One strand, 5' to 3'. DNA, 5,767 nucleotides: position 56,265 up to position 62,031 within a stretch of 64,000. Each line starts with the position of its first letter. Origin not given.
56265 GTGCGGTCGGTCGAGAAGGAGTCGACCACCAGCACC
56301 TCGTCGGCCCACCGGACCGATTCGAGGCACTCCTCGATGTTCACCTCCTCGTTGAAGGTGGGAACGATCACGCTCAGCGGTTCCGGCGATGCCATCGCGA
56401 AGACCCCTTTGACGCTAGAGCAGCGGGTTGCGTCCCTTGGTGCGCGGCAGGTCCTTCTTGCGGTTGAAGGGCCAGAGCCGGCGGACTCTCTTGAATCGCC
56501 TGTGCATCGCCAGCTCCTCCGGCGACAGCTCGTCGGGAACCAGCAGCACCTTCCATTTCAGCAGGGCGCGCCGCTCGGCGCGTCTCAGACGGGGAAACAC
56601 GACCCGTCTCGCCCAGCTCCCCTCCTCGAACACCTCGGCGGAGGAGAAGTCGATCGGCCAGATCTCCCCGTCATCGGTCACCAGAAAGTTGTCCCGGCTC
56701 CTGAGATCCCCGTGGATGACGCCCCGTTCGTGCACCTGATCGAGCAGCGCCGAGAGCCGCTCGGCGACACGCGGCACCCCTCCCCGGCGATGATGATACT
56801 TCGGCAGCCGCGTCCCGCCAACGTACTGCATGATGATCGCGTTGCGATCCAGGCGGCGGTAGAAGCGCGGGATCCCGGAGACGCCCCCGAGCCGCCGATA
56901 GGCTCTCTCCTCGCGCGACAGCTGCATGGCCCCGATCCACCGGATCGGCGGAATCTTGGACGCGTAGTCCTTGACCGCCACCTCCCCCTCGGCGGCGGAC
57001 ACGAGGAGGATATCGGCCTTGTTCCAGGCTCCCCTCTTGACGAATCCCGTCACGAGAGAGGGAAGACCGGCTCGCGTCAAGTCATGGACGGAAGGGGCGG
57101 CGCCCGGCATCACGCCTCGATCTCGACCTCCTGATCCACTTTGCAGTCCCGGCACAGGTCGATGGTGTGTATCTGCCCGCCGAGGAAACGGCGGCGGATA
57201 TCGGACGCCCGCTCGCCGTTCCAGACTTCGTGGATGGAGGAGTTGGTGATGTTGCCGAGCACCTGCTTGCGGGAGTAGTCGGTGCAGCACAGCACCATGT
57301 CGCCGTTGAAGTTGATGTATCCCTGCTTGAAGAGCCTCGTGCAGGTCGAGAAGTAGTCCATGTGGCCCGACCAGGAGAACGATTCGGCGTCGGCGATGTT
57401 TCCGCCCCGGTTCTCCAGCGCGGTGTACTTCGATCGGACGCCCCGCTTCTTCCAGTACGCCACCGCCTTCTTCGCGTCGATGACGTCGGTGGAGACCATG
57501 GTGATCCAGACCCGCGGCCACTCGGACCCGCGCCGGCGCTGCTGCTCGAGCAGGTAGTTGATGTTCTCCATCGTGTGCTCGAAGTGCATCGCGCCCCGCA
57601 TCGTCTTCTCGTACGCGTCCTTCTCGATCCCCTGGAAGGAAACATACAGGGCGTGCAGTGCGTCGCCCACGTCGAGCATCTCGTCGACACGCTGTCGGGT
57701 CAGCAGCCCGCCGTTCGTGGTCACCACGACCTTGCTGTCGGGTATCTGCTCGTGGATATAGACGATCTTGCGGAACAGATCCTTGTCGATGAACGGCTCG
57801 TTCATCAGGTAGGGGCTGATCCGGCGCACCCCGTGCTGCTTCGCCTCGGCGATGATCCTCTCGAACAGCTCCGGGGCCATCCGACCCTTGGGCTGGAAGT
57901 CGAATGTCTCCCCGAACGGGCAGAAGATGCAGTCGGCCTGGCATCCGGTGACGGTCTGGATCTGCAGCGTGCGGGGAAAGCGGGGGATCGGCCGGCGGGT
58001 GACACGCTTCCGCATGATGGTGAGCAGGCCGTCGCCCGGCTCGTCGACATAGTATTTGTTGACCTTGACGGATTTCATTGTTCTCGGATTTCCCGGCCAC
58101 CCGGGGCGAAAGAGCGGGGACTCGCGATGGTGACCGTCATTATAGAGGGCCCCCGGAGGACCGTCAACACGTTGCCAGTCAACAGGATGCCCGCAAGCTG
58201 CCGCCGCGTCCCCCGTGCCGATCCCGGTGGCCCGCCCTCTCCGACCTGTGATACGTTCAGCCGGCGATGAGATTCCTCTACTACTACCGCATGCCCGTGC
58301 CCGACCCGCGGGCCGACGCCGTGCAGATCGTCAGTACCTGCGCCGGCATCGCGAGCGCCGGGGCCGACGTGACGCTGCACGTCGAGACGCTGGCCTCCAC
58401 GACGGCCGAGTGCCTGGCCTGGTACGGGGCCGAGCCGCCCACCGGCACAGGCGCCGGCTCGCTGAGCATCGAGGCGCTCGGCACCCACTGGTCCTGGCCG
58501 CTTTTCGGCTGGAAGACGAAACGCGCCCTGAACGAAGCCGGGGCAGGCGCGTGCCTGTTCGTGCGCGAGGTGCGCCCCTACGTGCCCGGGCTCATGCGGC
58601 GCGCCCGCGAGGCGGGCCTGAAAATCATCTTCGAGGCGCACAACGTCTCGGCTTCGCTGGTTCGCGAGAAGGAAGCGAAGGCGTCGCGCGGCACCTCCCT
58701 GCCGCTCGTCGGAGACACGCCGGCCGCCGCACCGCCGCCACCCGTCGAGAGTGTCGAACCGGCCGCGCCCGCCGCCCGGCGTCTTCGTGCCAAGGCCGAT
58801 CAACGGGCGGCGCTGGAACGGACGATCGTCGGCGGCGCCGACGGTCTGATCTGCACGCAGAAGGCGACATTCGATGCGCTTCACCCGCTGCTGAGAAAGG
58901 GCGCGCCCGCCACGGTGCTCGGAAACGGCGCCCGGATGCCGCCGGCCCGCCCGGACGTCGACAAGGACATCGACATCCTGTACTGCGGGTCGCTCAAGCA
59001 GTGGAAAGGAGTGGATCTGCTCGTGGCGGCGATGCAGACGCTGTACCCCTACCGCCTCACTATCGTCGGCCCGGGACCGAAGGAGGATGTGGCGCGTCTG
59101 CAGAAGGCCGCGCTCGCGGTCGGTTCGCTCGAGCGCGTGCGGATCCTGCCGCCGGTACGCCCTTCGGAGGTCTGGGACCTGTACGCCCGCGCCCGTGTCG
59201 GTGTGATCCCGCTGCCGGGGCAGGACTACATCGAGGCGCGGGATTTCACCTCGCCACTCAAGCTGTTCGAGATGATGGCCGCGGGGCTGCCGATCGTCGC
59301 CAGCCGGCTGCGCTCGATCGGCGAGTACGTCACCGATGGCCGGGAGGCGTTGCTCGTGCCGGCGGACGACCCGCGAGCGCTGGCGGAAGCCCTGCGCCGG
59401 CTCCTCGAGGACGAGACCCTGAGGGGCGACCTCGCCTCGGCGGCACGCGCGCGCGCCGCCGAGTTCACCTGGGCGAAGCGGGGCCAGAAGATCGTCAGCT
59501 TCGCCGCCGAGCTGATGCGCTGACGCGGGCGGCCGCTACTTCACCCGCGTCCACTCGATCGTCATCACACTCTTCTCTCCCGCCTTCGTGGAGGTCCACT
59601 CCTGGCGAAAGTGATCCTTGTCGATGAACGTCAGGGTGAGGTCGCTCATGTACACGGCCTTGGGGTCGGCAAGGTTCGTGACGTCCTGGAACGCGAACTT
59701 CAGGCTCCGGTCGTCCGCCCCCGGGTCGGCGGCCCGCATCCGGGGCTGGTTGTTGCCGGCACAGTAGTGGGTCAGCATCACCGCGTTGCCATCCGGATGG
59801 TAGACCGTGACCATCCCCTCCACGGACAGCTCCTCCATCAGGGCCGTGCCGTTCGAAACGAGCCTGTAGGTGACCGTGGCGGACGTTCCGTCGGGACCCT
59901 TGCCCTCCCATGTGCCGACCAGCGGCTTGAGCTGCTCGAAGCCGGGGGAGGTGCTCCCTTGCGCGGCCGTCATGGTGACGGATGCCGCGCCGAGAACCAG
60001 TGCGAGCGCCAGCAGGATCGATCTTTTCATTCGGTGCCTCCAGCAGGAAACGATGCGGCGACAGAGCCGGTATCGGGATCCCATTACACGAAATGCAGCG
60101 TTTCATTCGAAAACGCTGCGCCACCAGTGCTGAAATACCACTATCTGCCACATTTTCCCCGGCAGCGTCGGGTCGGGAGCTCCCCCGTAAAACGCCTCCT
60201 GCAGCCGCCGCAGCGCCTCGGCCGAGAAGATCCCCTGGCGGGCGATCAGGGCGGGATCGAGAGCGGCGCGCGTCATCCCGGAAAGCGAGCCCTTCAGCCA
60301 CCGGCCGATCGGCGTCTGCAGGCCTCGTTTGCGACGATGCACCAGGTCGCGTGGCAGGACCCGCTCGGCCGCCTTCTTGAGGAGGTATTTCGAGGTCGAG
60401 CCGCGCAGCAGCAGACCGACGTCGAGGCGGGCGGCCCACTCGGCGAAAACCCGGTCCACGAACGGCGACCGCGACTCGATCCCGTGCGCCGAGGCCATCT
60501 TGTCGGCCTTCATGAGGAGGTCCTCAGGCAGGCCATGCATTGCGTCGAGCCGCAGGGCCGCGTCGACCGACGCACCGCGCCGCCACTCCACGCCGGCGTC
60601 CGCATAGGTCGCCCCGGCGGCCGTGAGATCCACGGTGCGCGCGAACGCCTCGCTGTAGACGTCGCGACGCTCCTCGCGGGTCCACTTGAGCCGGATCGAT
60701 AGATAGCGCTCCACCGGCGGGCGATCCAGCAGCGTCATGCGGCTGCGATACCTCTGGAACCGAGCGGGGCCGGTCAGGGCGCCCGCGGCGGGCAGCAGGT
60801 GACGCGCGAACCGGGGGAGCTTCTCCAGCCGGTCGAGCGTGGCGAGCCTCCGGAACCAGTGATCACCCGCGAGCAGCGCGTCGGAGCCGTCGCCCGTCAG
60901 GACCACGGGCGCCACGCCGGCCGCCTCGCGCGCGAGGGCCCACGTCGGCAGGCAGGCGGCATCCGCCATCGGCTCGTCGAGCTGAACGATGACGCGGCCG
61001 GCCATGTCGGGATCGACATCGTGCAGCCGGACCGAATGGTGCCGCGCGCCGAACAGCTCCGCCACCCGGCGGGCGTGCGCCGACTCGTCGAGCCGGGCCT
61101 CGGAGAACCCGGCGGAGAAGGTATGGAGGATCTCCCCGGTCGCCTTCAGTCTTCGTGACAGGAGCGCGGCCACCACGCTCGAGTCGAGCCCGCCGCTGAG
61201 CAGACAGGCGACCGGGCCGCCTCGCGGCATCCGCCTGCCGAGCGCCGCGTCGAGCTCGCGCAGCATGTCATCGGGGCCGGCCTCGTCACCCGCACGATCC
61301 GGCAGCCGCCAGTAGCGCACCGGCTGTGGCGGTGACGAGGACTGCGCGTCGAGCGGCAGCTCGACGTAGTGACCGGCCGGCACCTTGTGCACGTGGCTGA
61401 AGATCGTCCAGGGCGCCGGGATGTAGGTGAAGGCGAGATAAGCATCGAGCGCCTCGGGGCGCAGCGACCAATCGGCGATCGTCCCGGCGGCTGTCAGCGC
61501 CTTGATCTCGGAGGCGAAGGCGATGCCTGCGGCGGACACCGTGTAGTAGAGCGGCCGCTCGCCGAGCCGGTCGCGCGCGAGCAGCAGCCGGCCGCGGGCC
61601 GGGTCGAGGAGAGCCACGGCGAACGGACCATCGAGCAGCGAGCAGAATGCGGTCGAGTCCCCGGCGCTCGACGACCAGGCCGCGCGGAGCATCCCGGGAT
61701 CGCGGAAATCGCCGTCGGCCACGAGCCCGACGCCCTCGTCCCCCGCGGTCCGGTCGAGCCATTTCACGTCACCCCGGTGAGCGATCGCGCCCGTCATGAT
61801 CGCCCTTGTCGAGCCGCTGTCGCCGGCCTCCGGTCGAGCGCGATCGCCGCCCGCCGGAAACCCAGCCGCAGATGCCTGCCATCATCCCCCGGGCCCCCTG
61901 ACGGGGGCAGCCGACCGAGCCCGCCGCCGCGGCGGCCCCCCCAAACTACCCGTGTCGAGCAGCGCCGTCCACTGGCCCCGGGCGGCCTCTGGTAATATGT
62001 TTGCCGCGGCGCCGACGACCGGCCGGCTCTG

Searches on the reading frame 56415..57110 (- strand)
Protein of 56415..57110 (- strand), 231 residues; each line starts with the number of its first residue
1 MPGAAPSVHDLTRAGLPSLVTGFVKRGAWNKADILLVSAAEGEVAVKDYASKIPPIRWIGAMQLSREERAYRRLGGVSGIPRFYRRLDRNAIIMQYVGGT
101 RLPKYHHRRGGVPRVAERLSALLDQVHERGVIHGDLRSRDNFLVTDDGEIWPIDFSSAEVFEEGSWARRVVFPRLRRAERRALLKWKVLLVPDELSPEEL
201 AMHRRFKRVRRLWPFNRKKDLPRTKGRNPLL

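Call 39: search_protein_families(library=pfam, proteins=[window:56415-57110:-], max_evalue=0.001)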
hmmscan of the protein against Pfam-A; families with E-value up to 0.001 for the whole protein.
window:56415-57110:- (231 aa): 2 families
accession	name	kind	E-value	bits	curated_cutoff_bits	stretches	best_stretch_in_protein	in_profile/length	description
PF01163.29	RIO1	-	4.5e-08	33.4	22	1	62-158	53-151/187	RIO domain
PF00069.31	Pkinase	-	9.7e-05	22.3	31.7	1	82-165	65-152/263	Protein kinase domain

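Call 51: search_protein_families(library=ncbifam, proteins=[window:56415-57110:-], max_evalue=0.01)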
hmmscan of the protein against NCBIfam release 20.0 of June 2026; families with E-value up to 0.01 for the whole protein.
window:56415-57110:- (231 aa): 14 families
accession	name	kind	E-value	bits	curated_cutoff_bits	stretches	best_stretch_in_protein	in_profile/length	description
NF008910.0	PRK12274.1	equivalog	5.9e-16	58.7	372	1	33-218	18-195/219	serine/threonine protein kinase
NF006620.0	PRK09188.1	equivalog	1.4e-12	47.3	490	1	44-218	47-215/365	serine/threonine protein kinase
TIGR03724.2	arch_bud32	equivalog_domain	2.9e-08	33.5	125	1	87-159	65-132/193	KEOPS complex kinase/ATPase Bud32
NF038151.1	lanthi_synth_III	equivalog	3.3e-08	32.4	575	1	112-163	338-388/833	class III lanthionine synthetase LanKC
NF038150.1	lanthi_synth_IV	equivalog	3.3e-07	29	650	1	65-171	240-357/851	class IV lanthionine synthetase LanL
NF011464.0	PRK14879.1-7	equivalog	4.7e-07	29.8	246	1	80-186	70-176/221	Kae1-associated kinase Bud32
NF002475.0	PRK01723.1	equivalog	1.3e-06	27.6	142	1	116-181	149-213/241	3-deoxy-D-manno-octulosonic acid kinase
NF011463.0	PRK14879.1-4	equivalog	4e-06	26.4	188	1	88-160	91-162/237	Kae1-associated kinase Bud32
NF011462.0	PRK14879.1-3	equivalog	5.9e-06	26.2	174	1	87-158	64-128/192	Kae1-associated kinase Bud32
NF011460.0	PRK14879.1-1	equivalog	5e-05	22.5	199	1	91-157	87-156/232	Kae1-associated kinase Bud32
NF007174.0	PRK09605.1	equivalog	5.9e-05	21.7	447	1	88-160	409-475/535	bifunctional N(6)-L-threonylcarbamoyladenine synthase/serine/threonine protein kinase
NF033483.0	PknB_PASTA_kin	equivalog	0.00059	19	450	1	92-163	84-159/563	Stk1 family PASTA domain-containing Ser/Thr kinase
NF058632.1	SerThrKinPrkT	equivalog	0.005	15.9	280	1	93-147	98-153/322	serine/threonine protein kinase PrkT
NF011461.0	PRK14879.1-2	equivalog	0.0095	15.7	372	0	87-158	75-146/225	Kae1-associated kinase Bud32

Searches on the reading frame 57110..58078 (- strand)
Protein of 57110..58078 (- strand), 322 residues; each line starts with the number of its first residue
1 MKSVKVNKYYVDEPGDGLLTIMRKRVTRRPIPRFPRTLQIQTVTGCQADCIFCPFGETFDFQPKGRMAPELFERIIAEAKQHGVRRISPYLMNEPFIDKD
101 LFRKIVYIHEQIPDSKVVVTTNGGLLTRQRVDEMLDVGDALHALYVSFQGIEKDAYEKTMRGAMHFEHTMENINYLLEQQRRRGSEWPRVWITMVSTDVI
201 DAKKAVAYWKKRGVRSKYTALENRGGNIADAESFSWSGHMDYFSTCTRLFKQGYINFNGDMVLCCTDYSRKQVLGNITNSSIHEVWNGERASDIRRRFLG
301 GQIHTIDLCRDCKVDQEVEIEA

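Call 12: search_protein_families(library=pfam, proteins=[window:57110-58078:-], max_evalue=0.001)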
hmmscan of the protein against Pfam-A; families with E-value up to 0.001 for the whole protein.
window:57110-58078:- (322 aa): 2 families
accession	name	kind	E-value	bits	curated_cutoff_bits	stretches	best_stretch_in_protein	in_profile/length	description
PF04055.27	Radical_SAM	-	6.2e-18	66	29.5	1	41-181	2-141/166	Radical SAM superfamily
PF13186.11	SPASM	-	6.4e-14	52.4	21.5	1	246-313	1-67/67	Iron-sulfur cluster-binding domain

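Call 51: search_protein_families(library=ncbifam, proteins=[window:57110-58078:-], max_evalue=0.01)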
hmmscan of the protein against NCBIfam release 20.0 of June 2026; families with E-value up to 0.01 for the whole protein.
window:57110-58078:- (322 aa): 26 families (the best 25 are shown)
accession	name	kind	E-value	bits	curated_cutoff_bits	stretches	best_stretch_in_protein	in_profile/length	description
TIGR04317.1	W_rSAM_matur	equivalog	3.9e-20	72.3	380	1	36-197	4-157/349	tungsten cofactor oxidoreductase radical SAM maturase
TIGR04321.1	spiroSPASM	subfamily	5.4e-15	55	250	2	33-179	228-379/510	spiro-SPASM protein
NF033640.1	N_Twi_rSAM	subfamily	5.9e-13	48.7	170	1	245-317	4-74/398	twitch domain-containing radical SAM protein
TIGR02668.1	moaA_archaeal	equivalog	3.8e-11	42.5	325.25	1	37-174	11-141/303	GTP 3',8-cyclase MoaA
NF001199.0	PRK00164.2-1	equivalog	4.6e-11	42.4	231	1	36-174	12-143/308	GTP 3',8-cyclase MoaA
TIGR04311.1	rSAM_Geo_metal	subfamily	1.3e-10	41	400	1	34-198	1-162/423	radical SAM/SPASM family putative metalloenzyme maturase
NF050035.1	rSAM_WgK_link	exception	4.7e-09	35.7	650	1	35-176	8-143/367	radical SAM/SPASM peptide maturase WgkB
TIGR02666.1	moaA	equivalog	8.9e-08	31.5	284.05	1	37-179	11-153/336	GTP 3',8-cyclase MoaA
NF045574.1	sacti_mat_StsB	exception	3.3e-07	29.5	625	1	74-241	132-289/466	StsB family radical SAM/SPASM domain sactipeptide maturase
NF038332.1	rSAM_rare_HxsC4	exception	2.6e-06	26.9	500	1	36-181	14-155/335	radical SAM protein HxsC4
NF050038.1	rSAM_RiPP_GggB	equivalog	4.1e-06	26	650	1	40-178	46-182/398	streptosactin maturase GggB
TIGR04466.1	rSAM_BlsE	equivalog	6.2e-06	25.9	400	1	36-171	3-129/327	cytosylglucuronate decarboxylase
TIGR04545.1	rSAM_ahbD_hemeb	equivalog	7.9e-06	25.5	500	1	43-178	7-136/339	heme b synthase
TIGR04347.1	pseudo_SAM_Halo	equivalog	1.1e-05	24.9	525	1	44-214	46-204/390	TIGR04347 family pseudo-SAM/SPASM protein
TIGR04080.1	rSAM_pep_cyc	equivalog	1.2e-05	24.2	500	0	30-135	101-200/440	KxxxW cyclic peptide radical SAM maturase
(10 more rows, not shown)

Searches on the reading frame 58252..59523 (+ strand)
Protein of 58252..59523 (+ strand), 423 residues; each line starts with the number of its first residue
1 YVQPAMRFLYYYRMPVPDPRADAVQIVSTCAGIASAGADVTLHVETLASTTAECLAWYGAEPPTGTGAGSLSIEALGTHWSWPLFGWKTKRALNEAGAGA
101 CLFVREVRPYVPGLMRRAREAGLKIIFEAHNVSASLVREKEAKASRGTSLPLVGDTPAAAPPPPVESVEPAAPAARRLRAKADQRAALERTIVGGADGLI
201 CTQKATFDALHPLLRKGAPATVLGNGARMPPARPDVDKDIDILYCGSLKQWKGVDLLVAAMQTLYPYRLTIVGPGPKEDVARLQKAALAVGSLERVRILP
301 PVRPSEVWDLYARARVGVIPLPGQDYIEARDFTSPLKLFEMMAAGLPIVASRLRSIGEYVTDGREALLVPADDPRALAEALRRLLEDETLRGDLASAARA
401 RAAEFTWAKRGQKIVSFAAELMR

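Call 39: search_protein_families(library=pfam, proteins=[window:58252-59523:+], max_evalue=0.001)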
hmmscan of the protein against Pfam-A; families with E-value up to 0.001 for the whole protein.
window:58252-59523:+ (423 aa): 3 families
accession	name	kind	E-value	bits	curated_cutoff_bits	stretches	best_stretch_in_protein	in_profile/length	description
PF13692.12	Glyco_trans_1_4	-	2.2e-28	99.8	27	1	241-387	3-142/142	Glycosyl transferases group 1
PF00534.26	Glycos_transf_1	-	7.9e-24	84.5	26.4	1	237-400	13-171/172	Glycosyl transferases group 1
PF13524.12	Glyco_trans_1_2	-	8.9e-18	65.1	25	1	257-415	5-143/144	Glycosyl transferase-like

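Call 51: search_protein_families(library=ncbifam, proteins=[window:58252-59523:+], max_evalue=0.01)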
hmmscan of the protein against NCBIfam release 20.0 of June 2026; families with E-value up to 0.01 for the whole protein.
window:58252-59523:+ (423 aa): 23 families
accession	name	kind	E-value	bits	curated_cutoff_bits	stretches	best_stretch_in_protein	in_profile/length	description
TIGR03449.1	mycothiol_MshA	equivalog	5.7e-17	61.7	462.5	1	242-416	223-398/406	D-inositol-3-phosphate glycosyltransferase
NF041876.1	EPS_EpsE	equivalog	4.1e-16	59.2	400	1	232-405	207-379/389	exopolysaccharide biosynthesis GT4 family glycosyltransferase EpsE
TIGR04063.1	stp3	hypoth_equivalog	7.4e-16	58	442.05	1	242-409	216-383/397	TIGR04063 family PEP-CTERM/XrtA system glycosyltransferase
NF007640.0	PRK10307.1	subfamily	6.6e-11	41.8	276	1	240-405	230-390/411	WcaI family glycosyltransferase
TIGR03088.1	stp2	hypoth_equivalog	2.9e-10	39.7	409.05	1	266-409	229-361/374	TIGR03088 family PEP-CTERM/XrtA system glycosyltransferase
NF050056.1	ProtGlycPglH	equivalog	3.8e-09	36.1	600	1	235-421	175-353/354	GalNAc-alpha-(1->4)-GalNAc-alpha-(1->3)-diNAcBac-PP-undecaprenol alpha-1,4-N-acetyl-D-galactosaminyltransferase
TIGR04047.1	MSMEG_0565_glyc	hypoth_equivalog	4.1e-09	36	259.85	1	336-415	291-368/373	MSMEG_0565 family glycosyltransferase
TIGR03999.1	thiol_BshA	equivalog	3.3e-08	32.8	273.7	1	259-407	222-359/375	N-acetyl-alpha-D-glucosaminyl L-malate synthase BshA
NF047676.1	TeichurnBiosyTuaH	equivalog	4.2e-08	32.5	550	1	242-403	217-369/384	teichuronic acid biosynthesis protein TuaH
NF053787.1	GlcN_PG_synth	equivalog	4.5e-08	32.3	480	1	337-416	277-354/361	N-acetylglucosaminyl phosphatidylglycerol synthase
TIGR02149.1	glgA_Coryne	subfamily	7.8e-08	31.8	302.4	1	242-416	207-385/391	glycogen synthase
TIGR04005.1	wcaL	equivalog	9.4e-08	31.3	537.6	1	242-408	225-393/406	colanic acid biosynthesis glycosyltransferase WcaL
TIGR04157.1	glyco_rSAM_CFB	subfamily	4e-07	29.4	400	1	240-390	228-369/406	TIGR04157 family glycosyltransferase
NF046085.1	XrtY_assoc_Gly1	equivalog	4.5e-05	22.5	400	1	236-399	206-361/387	XrtY-associated glycosyltransferase XYAG1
NF050063.1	ProtGlycPglJ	equivalog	0.00013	21.3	500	1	338-417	282-362/363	N-acetylgalactosamine-N,N'-diacetylbacillosaminyl-diphospho-undecaprenol 4-alpha-N-acetylgalactosaminyltransferase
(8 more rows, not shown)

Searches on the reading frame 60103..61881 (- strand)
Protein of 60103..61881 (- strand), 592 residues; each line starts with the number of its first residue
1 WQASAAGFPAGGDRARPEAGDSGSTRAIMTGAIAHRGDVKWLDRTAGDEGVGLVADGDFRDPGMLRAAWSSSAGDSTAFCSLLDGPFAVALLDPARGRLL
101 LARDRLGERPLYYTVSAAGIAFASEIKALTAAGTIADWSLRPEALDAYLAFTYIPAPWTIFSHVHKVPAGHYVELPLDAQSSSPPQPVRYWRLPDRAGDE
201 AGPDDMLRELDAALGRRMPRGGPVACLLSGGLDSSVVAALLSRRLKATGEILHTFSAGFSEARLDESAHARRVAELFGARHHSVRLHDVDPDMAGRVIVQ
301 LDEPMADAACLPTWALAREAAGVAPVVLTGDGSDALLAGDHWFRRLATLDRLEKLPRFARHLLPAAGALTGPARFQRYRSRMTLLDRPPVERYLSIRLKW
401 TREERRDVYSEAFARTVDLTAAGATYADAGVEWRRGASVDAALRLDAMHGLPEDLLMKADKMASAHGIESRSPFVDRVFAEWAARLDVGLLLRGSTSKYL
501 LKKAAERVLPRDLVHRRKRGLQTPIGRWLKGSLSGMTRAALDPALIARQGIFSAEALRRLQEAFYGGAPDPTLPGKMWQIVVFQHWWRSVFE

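Call 39: search_protein_families(library=pfam, proteins=[window:60103-61881:-], max_evalue=0.001)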
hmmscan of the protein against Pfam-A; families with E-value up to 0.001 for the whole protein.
window:60103-61881:- (592 aa): 3 families
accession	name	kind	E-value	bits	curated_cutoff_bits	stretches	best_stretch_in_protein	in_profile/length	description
PF00733.27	Asn_synthase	-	7.1e-70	236.9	21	1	208-587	4-353/354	Asparagine synthase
PF13537.11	GATase_7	-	1.5e-14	54.5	25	1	77-130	68-122/123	Glutamine amidotransferase domain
PF13522.11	GATase_6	-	2.5e-09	37.7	27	1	67-125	75-130/130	Glutamine amidotransferase domain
